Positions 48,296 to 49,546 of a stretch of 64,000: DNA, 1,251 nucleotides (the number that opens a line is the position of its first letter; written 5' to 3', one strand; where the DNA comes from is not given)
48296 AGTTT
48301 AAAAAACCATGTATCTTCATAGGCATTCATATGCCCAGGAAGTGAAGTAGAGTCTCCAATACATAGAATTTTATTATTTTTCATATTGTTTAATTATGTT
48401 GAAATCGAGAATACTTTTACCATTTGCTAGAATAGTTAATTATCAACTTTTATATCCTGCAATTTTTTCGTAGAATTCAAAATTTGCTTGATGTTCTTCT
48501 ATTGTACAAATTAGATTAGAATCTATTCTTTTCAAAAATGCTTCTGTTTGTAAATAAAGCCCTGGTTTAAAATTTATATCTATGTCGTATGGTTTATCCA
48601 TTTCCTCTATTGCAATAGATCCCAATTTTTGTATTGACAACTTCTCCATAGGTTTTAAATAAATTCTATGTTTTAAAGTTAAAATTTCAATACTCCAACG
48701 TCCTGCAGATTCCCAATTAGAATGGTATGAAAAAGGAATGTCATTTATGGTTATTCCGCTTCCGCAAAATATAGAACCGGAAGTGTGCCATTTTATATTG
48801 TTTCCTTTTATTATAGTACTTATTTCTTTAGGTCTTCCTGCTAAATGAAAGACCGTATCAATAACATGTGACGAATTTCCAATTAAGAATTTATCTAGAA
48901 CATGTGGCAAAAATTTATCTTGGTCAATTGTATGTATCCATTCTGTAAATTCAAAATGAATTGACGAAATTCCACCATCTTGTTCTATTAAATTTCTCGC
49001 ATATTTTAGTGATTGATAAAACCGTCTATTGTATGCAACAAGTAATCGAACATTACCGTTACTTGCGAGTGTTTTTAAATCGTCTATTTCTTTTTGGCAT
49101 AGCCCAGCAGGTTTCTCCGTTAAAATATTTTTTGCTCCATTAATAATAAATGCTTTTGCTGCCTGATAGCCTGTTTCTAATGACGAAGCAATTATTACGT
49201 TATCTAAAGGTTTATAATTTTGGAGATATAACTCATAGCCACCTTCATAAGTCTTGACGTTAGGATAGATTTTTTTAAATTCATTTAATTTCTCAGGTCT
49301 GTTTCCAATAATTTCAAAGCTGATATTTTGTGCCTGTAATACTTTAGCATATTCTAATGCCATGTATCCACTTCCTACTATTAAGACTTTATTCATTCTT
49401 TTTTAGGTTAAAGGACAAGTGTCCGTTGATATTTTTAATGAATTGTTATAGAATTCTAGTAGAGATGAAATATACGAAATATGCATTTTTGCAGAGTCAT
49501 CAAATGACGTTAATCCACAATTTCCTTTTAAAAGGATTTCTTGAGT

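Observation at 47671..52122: Unassigned redox/tailoring block after the legionaminic-acid genes: candidate route to an undescribed nonulosonic acid derivative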

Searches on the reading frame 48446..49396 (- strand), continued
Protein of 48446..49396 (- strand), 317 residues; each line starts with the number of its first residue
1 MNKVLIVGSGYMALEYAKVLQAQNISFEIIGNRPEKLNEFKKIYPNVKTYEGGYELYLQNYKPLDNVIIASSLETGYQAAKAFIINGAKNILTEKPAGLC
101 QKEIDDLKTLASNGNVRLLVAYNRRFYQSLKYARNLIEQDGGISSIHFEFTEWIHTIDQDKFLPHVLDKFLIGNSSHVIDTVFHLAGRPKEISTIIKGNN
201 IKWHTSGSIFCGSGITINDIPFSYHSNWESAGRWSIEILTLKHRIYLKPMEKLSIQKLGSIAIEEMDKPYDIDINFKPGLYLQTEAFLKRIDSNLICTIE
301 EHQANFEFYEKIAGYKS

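Call 57: find_encoding_contigs(protein=P0263, flank=10000, max_places=1)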
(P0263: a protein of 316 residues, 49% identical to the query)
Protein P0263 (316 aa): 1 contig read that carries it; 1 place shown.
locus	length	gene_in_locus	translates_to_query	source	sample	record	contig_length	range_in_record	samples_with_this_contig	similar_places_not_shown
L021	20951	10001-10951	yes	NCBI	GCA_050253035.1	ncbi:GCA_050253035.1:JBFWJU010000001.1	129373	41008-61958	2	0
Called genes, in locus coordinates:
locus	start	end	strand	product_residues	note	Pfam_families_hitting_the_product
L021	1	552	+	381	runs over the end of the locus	PF01041:DegT_DnrJ_EryC1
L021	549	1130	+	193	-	PF17836:PglD_N, PF25084:LbH_EIF2B (weak), PF25087:GMPPB_C (faint), PF00132:Hexapep (faint)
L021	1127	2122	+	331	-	PF03102:NeuB, PF08666:SAF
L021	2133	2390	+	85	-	-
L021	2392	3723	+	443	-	PF00501:AMP-binding, PF13193:AMP-binding_C (weak)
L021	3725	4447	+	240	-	PF00106:adh_short, PF01370:Epimerase (weak), PF08659:KR, PF13561:adh_short_C2, PF23441:SDR (weak)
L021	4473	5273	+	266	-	PF13527:Acetyltransf_9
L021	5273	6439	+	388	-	PF02350:Epimerase_2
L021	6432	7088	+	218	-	PF02585:PIG-L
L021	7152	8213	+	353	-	PF00571:CBS (weak), PF00483:NTP_transferase, PF12804:NTP_transf_3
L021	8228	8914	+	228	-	PF01128:IspD (faint), PF02348:CTP_transf_3, PF12804:NTP_transf_3 (weak)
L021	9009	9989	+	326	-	PF01408:GFO_IDH_MocA (weak)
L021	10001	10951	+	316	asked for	PF01408:GFO_IDH_MocA (weak)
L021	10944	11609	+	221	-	PF00657:Lipase_GDSL, PF13472:Lipase_GDSL_2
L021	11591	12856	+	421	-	PF01943:Polysacc_synt, PF13440:Polysacc_synt_3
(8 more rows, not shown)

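Call 72: find_related_loci(query=A2, collection=metagenome_contigs, flank=10000)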
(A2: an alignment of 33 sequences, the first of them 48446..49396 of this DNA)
Query A2 (317 aa) in metagenome_contigs; peptide patterns used: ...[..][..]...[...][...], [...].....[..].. (x = any residue, [..] = any of these).
600 stretches matched a pattern (row limit reached: there are more); 541 encode a relative of the query (tblastn E <= 1e-3); the best 80 are kept; 80 distinct loci.
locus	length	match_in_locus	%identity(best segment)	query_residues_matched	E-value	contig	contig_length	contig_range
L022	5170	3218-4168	77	1-317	9e-171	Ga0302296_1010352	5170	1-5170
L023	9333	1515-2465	76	1-317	4e-167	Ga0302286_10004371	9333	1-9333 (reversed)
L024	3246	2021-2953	47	4-317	1e-102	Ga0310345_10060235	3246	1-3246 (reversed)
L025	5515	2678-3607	51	6-316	9e-100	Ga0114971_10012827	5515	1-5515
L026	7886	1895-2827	47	4-315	4e-98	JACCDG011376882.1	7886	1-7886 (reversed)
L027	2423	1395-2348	48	2-317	7e-96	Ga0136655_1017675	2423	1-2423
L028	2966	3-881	49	25-317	2e-89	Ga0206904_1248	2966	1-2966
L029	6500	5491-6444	45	2-317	1e-85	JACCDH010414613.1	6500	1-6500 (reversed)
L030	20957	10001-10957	45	1-317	9e-85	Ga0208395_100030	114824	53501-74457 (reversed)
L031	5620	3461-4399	47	3-315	2e-84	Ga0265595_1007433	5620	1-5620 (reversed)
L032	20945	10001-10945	47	3-315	7e-84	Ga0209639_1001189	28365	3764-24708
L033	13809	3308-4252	45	3-315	5e-84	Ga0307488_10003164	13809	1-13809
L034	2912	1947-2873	43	1-312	4e-85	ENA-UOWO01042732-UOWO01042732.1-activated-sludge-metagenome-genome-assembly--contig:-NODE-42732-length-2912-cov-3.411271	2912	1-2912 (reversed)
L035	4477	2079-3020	45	1-316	1e-83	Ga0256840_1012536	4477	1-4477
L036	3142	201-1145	44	3-315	1e-83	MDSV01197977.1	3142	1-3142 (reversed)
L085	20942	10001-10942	41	2-317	2e-77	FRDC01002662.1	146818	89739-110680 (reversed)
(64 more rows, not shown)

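Call 91: predict_structure(alignment_id=A2)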
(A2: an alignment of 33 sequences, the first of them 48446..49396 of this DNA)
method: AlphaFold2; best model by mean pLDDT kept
length: 317 residues; sequences in the alignment: 33
mean_pLDDT: 92.5   pTM: 0.90
mean pLDDT of the five models: 92.5, 92.3, 91.8, 91.8, 91.7
residues with pLDDT >= 90: 243; 70-90: 69; 50-70: 5; < 50: 0
segments of 3 or more residues with pLDDT < 50: none
pLDDT, mean of each block of 10 residues (from residue 1): 91 96 97 96 97 97 97 95 98 94 97 97 79 95 96 86 90 88 93 89 86 97 93 90 91 93 93 87 93 86 94 84
secondary structure, 60 per line:
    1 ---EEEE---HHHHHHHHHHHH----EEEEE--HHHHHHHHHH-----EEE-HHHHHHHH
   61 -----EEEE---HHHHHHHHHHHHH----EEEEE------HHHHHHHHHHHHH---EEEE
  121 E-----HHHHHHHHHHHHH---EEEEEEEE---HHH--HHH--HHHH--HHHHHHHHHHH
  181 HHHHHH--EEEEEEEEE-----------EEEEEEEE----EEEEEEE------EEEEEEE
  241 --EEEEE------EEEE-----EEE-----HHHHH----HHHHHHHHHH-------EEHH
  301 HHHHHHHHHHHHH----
elements in order: E4-7 H11-22 E27-31 H34-43 E49-51 H53-60 E66-69 H73-85 E90-94 H101-113 E117-121 H127-139 E143-150 H164-167 H170-186 E189-197 E209-216 E221-227 E234-240 E243-247 E254-257 E263-265 H271-275 H280-289 H299-313

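Call 94: fold_search(model_id=the predicted structure, library=pdb)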
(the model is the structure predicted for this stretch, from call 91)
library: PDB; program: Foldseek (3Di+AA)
matches with E <= 10: 1926; with E <= 0.001: 322
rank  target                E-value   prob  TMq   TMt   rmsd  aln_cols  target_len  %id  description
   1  7x2y_A                5.0e-17  1.00  0.73  0.69   4.4       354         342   14  Crystal Structure of cis-4,5-dihydrodiol phthalate dehydrogenase in complex with NAD+ and 3-Hydroxybenzoate (released 2022-09-14)
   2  5uhw_A                7.7e-17  1.00  0.76  0.71   4.8       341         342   13  Crystal Structure of an Oxidoreductase from Agrobacterium radiobacter in Complex with NAD+ and Magnesium (released 2017-01-25)
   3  3uuw_B                9.7e-17  1.00  0.77  0.81   3.7       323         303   19  1.63 Angstrom Resolution Crystal Structure of Dehydrogenase (MviM) from Clostridium difficile. (released 2011-12-21)
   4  7x1x_A                1.2e-16  1.00  0.70  0.67   4.6       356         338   16  Crystal Structure of cis-4,5-dihydrodiol phthalate dehydrogenase in complex with NAD+ (released 2022-09-14)
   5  3uuw_A                1.6e-16  1.00  0.78  0.81   3.7       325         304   20  1.63 Angstrom Resolution Crystal Structure of Dehydrogenase (MviM) from Clostridium difficile. (released 2011-12-21)
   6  7x2y_B                1.7e-16  1.00  0.74  0.69   4.3       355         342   14  Crystal Structure of cis-4,5-dihydrodiol phthalate dehydrogenase in complex with NAD+ and 3-Hydroxybenzoate (released 2022-09-14)
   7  9m37_A                3.8e-16  1.00  0.77  0.75   4.0       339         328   16  Crystal structure of the DgpA2 protein from P581a bound to homoorientin (released 2026-03-04)
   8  1zh8_A                4.1e-16  1.00  0.77  0.75   3.8       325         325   16  Crystal structure of Oxidoreductase (TM0312) from Thermotoga maritima at 2.50 A resolution (released 2005-05-10)
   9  5yap_B                4.9e-16  1.00  0.79  0.70   4.2       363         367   13  Crystal structure of scyllo-inositol dehydrogenase with L-glucose dehydrogenase activity complexed with L-glucono-1,5- (released 2018-05-23)
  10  3e9m_A                5.2e-16  1.00  0.75  0.74   4.2       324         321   16  Crystal Structure of an oxidoreductase from Enterococcus faecalis (released 2008-10-14)
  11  7wzd_A                5.2e-16  1.00  0.72  0.67   4.6       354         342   16  Crystal Structure of cis-4,5-dihydrodiol phthalate dehydrogenase from Comamonas testosteroni KF1 (released 2022-09-14)
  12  4nhe_B                5.5e-16  1.00  0.72  0.70   4.5       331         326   15  The crystal structure of oxidoreductase (Gfo/Idh/MocA family) from Streptococcus pneumoniae TIGR4 in complex with NADP (released 2013-11-27)
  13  3btv_A                5.5e-16  1.00  0.75  0.63   4.7       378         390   15  Crystal structure of the super-repressor mutant of Gal80p from Saccharomyces cerevisiae; Gal80(S0)-[G301R] (released 2008-03-04)
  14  3bts_B                6.6e-16  1.00  0.75  0.62   4.8       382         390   14  Crystal structure of a ternary complex of the transcriptional repressor Gal80p (Gal80S0 [G301R]) and the acidic activa (released 2008-03-04)
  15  9m37_B                7.4e-16  1.00  0.75  0.72   4.1       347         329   16  Crystal structure of the DgpA2 protein from P581a bound to homoorientin (released 2026-03-04)
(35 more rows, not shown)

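Call 104: search_protein_families(library=pfam, proteins=[L085:3762-5093:+, L085:5093-6187:+, L085:6190-8064:-, L085:8143-8901:+, L085:8955-9989:+, L085:10938-11939:-, L085:11939-13444:-, L085:13451-14770:-, L085:14782-15681:-, L085:15999-17339:-], max_evalue=0.001)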
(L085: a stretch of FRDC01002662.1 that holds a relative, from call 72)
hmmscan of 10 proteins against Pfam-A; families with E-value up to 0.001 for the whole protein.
L085:3762-5093:+ (444 aa): 4 families
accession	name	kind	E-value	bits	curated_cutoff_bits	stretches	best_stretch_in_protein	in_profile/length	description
PF08484.17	Methyltransf_14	-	5e-50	169.9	23.5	1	279-437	2-160/160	C-methyltransferase C-terminal domain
PF13489.12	Methyltransf_23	-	9.2e-14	51.9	27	1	112-273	3-163/164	Methyltransferase domain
PF08421.16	Methyltransf_13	-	1.6e-13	51.1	31.3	1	31-96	1-62/62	Putative zinc binding domain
PF08241.18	Methyltransf_11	-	0.00061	20.8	21.2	0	135-230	2-95/95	Methyltransferase domain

L085:5093-6187:+ (365 aa): 3 families
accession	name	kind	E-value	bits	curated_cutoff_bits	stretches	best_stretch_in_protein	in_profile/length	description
PF01041.23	DegT_DnrJ_EryC1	-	1.6e-108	363.6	19.8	1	15-360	6-359/360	DegT/DnrJ/EryC1/StrS aminotransferase family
PF00155.27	Aminotran_1_2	-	3.4e-06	26.9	19.7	1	45-155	62-186/361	Aminotransferase class I and II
PF00266.25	Aminotran_5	-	1.7e-05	24.4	21.5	1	49-270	62-299/371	Aminotransferase class-V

L085:6190-8064:- (625 aa): 0 families

L085:8143-8901:+ (253 aa): 1 family
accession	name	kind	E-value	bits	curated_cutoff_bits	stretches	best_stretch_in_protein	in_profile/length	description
PF00551.24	Formyl_trans_N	-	3.7e-22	79.4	26.1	1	97-210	68-181/181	Formyl transferase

L085:8955-9989:+ (345 aa): 1 family
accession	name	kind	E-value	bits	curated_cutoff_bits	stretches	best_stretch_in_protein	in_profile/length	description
PF05721.19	PhyH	-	6.8e-11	43.3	22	1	13-227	2-207/213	Phytanoyl-CoA dioxygenase (PhyH)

L085:10938-11939:- (334 aa): 1 family
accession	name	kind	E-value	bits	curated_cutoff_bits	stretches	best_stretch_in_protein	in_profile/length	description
PF00535.33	Glycos_transf_2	-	2.2e-08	34.6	23.3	1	32-126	2-101/168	Glycosyl transferase family 2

L085:11939-13444:- (502 aa): 0 families

L085:13451-14770:- (440 aa): 3 families
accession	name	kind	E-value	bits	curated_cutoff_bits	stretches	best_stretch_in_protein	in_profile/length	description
PF00005.33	ABC_tran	-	5.4e-22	79.3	25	1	67-198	1-135/137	ABC transporter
PF13304.12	AAA_21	-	7e-05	23.5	27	1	81-100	3-22/304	AAA domain, putative AbiEii toxin, Type IV TA system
PF14524.12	Wzt_C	-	0.00033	21.1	30.4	1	287-407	8-131/143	Wzt C-terminal domain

L085:14782-15681:- (300 aa): 1 family
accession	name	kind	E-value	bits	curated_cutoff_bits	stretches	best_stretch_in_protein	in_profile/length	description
PF01061.29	ABC2_membrane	-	3.7e-18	66.3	26.9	1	50-260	3-210/211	ABC-2 type transporter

L085:15999-17339:- (447 aa): 0 families

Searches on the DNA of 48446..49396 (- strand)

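Call 45: search_dna_similar(query=L011:630-1634:+, collection=ecoli_genomes, mode=distant, max_rows=12, rows=spread)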
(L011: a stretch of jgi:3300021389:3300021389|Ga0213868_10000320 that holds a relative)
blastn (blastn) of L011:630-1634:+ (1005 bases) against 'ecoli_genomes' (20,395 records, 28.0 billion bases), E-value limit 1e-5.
Records with a match: 69; places in all: 69; records where one place covers at least 80% of the query: 0.
Genomes with a match: 69 of 5426; with a place that covers at least 80% of the query: 0. Places per genome that has any: lowest 1, median 1, highest 1. On chromosomes: 69 places; on plasmids: 0.
Best place of each record, by identity: 60-80% 69.
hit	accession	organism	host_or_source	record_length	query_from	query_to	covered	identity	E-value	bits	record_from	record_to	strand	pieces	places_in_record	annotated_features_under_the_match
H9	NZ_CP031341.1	Escherichia coli O145 strain RM12275-C1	missing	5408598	404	962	56%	64.9%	1e-11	81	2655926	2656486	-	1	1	neuB: N-acetylneuraminate synthase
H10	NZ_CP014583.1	Escherichia coli strain CFSAN004176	Homo sapiens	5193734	404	962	56%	64.7%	5e-11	79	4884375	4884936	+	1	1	neuB: N-acetylneuraminate synthase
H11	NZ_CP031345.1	Escherichia coli O145 strain RM12367-C1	creek water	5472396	404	962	56%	64.7%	5e-11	79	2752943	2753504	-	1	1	neuB: N-acetylneuraminate synthase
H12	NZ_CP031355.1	Escherichia coli O145 strain RM8995-C1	missing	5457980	404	962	56%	64.7%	5e-11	79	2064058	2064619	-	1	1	neuB: N-acetylneuraminate synthase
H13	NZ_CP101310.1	Escherichia coli strain 99-3311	Homo sapiens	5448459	404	962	56%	64.7%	5e-11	79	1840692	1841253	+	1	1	neuB: N-acetylneuraminate synthase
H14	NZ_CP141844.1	Escherichia coli strain HN68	duck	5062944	404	962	56%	64.7%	5e-11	79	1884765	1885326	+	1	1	neuB: N-acetylneuraminate synthase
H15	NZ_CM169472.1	Escherichia coli strain ESDR8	hospital sewage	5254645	404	962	56%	64.7%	5e-11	79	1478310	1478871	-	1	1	neuB: N-acetylneuraminate synthase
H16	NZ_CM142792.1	Escherichia coli strain GPEC1165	chicken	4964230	7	853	32%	70.6%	1e-12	150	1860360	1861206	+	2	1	neuB: N-acetylneuraminate synthase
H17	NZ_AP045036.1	Escherichia coli strain TK3889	calf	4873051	657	930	27%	66.2%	9e-8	68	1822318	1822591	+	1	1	neuB: N-acetylneuraminate synthase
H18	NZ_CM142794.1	Escherichia coli strain GPEC1040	chicken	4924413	34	208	17%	70.8%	3e-8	71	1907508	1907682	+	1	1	neuB: N-acetylneuraminate synthase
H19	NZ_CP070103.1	Escherichia coli strain FDAARGOS_1277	Homo sapiens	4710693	637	801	16%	73.3%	2e-17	100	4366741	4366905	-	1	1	neuB: N-acetylneuraminate synthase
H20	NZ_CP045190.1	Escherichia coli strain NT1F31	pig manure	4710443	634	776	14%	73.4%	1e-13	88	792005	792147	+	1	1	neuB: N-acetylneuraminate synthase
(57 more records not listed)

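Call 46: get_annotated_region(hit=H16, flank=9000)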
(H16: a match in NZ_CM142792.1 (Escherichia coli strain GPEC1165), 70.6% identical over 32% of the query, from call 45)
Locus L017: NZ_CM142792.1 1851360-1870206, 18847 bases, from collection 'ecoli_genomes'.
description: Escherichia coli strain GPEC1165 chromosome, whole genome shotgun sequence
organism: Escherichia coli strain GPEC1165 (NCBI taxid 562)
replicon: chromosome; assembly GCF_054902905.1
host: -; source: chicken; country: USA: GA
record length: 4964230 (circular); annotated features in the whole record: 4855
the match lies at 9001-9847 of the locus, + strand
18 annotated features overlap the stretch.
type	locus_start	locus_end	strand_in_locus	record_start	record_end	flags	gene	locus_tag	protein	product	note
CDS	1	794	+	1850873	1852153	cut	wcaK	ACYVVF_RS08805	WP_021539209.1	colanic acid biosynthesis pyruvyl transferase WcaK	-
CDS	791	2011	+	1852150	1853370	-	wcaL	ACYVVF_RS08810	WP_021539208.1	colanic acid biosynthesis glycosyltransferase WcaL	-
CDS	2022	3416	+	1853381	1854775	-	wcaM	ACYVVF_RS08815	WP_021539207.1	colanic acid biosynthesis protein WcaM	-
CDS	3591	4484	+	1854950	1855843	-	galF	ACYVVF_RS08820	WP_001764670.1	UTP--glucose-1-phosphate uridylyltransferase GalF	-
CDS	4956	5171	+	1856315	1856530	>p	-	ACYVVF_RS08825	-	transposase family protein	internal stop; incomplete; partial in the middle of a contig; missing C-terminus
CDS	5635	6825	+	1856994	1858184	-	-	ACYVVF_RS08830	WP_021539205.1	UDP-N-acetylglucosamine 4,6-dehydratase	-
CDS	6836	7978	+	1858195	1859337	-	-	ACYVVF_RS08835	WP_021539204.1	LegC family aminotransferase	-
CDS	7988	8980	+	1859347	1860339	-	-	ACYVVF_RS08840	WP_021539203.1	peptidoglycan bridge formation glycyltransferase FemA/FemB family protein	-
CDS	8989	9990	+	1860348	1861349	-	neuB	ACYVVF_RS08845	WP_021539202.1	N-acetylneuraminate synthase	-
CDS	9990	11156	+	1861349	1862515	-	neuC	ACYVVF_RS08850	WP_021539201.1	UDP-N-acetylglucosamine 2-epimerase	-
CDS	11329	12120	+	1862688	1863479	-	-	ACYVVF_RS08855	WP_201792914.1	hypothetical protein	-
CDS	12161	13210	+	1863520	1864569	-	-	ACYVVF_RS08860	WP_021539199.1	nucleotidyltransferase family protein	-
CDS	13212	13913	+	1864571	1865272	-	-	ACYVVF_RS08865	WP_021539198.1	acylneuraminate cytidylyltransferase family protein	-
CDS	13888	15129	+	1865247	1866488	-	wzx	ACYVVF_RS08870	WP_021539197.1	O161 family O-antigen flippase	-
CDS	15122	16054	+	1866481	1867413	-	-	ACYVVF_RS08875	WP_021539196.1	hypothetical protein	-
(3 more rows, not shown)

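Call 47: get_annotated_region(hit=H19, flank=9000)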
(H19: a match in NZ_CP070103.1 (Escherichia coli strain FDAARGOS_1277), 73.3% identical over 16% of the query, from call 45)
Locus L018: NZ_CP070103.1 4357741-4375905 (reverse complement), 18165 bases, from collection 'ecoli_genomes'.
description: Escherichia coli strain FDAARGOS_1277 chromosome, complete genome
organism: Escherichia coli strain FDAARGOS_1277 (NCBI taxid 562)
replicon: chromosome; assembly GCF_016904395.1
host: Homo sapiens; source: missing; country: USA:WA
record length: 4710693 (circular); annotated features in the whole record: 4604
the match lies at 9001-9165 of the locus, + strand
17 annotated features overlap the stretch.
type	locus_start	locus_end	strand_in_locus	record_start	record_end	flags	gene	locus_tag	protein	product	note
CDS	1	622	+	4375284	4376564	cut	wcaK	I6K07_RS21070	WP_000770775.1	colanic acid biosynthesis pyruvyl transferase WcaK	-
CDS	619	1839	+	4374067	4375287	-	wcaL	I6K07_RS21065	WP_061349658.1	colanic acid biosynthesis glycosyltransferase WcaL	-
CDS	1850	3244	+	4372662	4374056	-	wcaM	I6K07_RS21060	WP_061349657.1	colanic acid biosynthesis protein WcaM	-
CDS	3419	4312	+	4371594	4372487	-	galF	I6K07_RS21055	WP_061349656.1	UTP--glucose-1-phosphate uridylyltransferase GalF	-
CDS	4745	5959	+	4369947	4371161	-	-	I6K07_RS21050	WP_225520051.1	UDP-N-acetylglucosamine 4,6-dehydratase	-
CDS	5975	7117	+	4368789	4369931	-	-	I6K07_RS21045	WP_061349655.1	LegC family aminotransferase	-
CDS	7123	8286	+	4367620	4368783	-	neuC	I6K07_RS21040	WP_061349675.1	UDP-N-acetylglucosamine 2-epimerase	-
CDS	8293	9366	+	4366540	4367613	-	neuB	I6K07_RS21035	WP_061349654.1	N-acetylneuraminate synthase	-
CDS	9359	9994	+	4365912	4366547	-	-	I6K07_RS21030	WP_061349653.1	acetyltransferase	-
CDS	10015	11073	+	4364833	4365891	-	-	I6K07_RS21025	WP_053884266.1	nucleotidyltransferase family protein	-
CDS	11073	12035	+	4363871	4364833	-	-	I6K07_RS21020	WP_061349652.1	Gfo/Idh/MocA family protein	-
CDS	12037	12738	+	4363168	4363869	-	-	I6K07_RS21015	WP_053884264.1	cytidylyltransferase domain-containing protein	-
CDS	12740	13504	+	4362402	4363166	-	-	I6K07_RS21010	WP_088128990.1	oxidoreductase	-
CDS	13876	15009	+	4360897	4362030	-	-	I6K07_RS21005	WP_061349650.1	hypothetical protein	-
CDS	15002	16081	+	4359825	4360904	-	-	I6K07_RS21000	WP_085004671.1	hypothetical protein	-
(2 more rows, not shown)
